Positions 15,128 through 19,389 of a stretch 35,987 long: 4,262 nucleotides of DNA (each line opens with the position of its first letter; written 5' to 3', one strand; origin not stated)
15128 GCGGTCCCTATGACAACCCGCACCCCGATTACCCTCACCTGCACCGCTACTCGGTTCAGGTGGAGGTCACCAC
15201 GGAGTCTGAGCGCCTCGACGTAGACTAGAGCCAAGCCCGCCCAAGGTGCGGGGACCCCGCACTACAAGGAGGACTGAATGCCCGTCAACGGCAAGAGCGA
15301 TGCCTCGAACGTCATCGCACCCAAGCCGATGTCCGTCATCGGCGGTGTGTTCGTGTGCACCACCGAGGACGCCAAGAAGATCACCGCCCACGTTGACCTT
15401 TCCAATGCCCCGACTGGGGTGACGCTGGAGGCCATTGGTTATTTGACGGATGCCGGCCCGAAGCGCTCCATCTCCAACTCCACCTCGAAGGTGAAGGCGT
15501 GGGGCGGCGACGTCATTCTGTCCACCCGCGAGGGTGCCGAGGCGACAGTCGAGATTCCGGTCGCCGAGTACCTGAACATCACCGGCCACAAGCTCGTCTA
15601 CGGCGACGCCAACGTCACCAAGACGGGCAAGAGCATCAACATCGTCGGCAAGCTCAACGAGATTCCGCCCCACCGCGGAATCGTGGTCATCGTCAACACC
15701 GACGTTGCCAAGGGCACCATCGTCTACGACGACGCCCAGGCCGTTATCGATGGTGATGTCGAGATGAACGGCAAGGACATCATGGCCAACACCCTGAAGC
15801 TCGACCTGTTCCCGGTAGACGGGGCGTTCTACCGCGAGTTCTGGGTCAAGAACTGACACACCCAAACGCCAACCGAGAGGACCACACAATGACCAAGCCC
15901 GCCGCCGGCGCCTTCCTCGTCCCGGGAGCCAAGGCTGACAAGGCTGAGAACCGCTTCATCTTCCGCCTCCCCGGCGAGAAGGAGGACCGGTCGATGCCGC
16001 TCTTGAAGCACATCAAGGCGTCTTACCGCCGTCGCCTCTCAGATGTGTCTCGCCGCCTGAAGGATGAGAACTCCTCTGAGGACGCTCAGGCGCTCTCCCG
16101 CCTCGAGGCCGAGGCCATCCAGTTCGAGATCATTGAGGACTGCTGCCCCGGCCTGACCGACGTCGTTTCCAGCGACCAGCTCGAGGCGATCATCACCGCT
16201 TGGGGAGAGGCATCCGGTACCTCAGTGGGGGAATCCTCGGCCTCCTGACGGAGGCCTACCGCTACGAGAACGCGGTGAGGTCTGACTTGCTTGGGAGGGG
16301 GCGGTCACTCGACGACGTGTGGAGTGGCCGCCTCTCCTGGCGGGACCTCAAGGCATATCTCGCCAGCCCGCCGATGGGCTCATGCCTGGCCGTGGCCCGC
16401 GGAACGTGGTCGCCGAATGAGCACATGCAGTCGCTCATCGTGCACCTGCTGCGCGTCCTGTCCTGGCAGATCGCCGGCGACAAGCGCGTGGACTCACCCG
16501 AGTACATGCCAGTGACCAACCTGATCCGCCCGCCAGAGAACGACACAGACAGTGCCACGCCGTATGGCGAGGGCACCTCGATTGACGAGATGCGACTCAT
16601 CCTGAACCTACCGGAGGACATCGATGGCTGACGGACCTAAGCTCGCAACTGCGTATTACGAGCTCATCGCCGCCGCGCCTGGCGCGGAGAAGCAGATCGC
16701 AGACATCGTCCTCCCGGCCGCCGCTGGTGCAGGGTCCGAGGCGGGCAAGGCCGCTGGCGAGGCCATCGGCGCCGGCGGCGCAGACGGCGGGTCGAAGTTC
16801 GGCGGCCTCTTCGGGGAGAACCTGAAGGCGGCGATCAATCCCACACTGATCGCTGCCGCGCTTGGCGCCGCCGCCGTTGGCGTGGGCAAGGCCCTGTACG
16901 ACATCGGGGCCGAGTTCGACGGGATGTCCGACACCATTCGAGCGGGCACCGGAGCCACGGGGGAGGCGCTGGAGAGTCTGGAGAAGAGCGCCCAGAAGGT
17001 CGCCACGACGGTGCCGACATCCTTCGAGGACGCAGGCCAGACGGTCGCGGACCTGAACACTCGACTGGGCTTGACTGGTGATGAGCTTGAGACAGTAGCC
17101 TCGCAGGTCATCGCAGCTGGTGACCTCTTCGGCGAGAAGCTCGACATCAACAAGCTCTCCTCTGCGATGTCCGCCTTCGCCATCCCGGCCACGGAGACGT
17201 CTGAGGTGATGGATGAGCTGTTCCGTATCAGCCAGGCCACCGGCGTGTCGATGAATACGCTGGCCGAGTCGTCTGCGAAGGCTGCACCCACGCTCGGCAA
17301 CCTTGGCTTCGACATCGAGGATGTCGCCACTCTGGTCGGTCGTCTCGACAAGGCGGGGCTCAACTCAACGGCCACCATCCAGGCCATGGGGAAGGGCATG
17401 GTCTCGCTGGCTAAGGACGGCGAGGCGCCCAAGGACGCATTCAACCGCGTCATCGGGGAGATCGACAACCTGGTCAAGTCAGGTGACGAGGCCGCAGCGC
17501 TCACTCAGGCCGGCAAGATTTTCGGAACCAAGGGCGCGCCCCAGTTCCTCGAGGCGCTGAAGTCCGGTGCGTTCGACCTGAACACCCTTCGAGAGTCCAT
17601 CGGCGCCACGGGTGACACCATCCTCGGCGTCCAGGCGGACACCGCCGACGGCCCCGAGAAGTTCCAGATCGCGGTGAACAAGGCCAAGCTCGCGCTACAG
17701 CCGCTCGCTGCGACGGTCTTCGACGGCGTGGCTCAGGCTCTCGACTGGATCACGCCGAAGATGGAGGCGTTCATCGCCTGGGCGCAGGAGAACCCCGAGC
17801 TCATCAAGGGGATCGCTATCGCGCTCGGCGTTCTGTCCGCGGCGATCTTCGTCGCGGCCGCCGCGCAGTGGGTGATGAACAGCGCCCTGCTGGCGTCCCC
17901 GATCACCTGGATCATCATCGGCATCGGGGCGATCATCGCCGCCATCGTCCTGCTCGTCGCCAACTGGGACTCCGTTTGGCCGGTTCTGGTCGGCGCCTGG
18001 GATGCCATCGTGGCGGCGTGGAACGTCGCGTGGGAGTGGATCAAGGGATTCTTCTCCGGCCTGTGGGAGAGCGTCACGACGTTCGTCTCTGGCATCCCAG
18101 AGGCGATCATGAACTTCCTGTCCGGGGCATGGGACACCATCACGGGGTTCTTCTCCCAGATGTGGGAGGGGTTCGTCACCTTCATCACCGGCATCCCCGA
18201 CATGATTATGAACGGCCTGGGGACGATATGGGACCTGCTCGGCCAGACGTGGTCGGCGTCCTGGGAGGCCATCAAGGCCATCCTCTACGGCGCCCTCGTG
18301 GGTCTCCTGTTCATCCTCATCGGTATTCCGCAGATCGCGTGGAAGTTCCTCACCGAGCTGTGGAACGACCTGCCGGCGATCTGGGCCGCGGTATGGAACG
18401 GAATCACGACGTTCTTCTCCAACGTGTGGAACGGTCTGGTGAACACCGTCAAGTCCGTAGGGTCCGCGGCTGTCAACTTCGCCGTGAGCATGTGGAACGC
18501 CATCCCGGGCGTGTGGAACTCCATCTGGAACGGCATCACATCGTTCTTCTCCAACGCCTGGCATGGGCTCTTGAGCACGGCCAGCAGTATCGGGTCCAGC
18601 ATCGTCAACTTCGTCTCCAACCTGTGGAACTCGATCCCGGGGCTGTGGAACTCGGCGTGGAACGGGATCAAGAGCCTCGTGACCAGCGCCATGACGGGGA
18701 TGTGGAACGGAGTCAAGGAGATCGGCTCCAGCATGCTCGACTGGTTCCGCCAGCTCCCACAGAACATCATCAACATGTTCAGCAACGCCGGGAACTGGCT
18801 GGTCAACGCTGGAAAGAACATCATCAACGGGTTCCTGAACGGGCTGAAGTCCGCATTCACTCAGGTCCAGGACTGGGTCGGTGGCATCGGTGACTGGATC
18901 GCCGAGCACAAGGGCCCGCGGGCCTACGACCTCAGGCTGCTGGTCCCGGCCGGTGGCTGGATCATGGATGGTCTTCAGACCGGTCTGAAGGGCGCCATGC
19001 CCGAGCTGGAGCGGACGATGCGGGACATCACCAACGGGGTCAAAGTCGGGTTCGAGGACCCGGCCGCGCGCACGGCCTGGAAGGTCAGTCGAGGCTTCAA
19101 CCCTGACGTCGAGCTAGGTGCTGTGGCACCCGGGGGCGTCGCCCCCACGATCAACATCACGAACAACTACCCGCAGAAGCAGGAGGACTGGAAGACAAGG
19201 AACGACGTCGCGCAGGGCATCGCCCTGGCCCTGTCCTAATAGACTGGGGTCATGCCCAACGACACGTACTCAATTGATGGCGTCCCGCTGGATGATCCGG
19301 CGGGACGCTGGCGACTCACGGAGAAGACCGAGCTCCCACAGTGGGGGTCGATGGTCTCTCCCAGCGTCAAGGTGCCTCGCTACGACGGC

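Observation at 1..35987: A sortase-anchored adhesin gene is split across the two ends of the window, so the replicon is circularly permuted or circular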

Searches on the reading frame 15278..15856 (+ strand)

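Call 20: search_protein_families(library=phrogs, max_evalue=0.001, proteins=[window:15278-15856:+])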
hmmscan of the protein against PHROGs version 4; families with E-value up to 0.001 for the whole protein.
window:15278-15856:+ (192 aa): 1 family
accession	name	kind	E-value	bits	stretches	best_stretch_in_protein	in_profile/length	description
phrog_117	-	tail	1.4e-17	65.1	1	7-182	31-201/319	major tail protein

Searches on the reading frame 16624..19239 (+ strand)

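Call 20: search_protein_families(library=phrogs, max_evalue=0.001, proteins=[window:16624-19239:+])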
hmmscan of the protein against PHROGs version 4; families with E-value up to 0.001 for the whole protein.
window:16624-19239:+ (871 aa): 42 families (the best 25 are shown)
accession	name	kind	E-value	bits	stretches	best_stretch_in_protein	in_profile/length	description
phrog_58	-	tail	6.1e-109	367.2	2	49-671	295-889/1544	tail length tape measure protein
phrog_991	-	tail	1.5e-70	239.3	3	44-535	251-792/1966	tail length tape measure protein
phrog_1272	-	tail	8.8e-60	203.7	1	63-757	230-1072/1606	tail length tape measure protein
phrog_305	-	tail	4.6e-55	188.7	2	530-818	511-764/1001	tail length tape measure protein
phrog_28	-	tail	2.2e-38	133.5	1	76-845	264-742/1228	tail length tape measure protein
phrog_5493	-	tail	1.6e-37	130.3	1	350-814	556-1035/1102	tail length tape measure protein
phrog_8927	-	tail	1.1e-35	124.1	2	38-389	186-424/1619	tail length tape measure protein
phrog_4200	-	tail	1.5e-33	117.2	1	337-755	114-560/732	tail length tape measure protein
phrog_167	-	tail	2.9e-28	99.2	3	447-704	794-988/1555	tail length tape measure protein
phrog_17020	-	unknown function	9.8e-28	98.3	2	535-803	32-295/353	-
phrog_1535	-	tail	2.2e-27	96.7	2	494-796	843-1055/1152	tail length tape measure protein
phrog_971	-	lysis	2.5e-27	97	1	1-755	13-759/1338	endolysin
phrog_8462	-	tail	1.2e-24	88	2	180-616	77-469/672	tail length tape measure protein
phrog_24198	-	unknown function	3.1e-22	80.5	1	603-793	64-247/350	-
phrog_4197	-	tail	1.1e-20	74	1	77-754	506-1109/1783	tail length tape measure protein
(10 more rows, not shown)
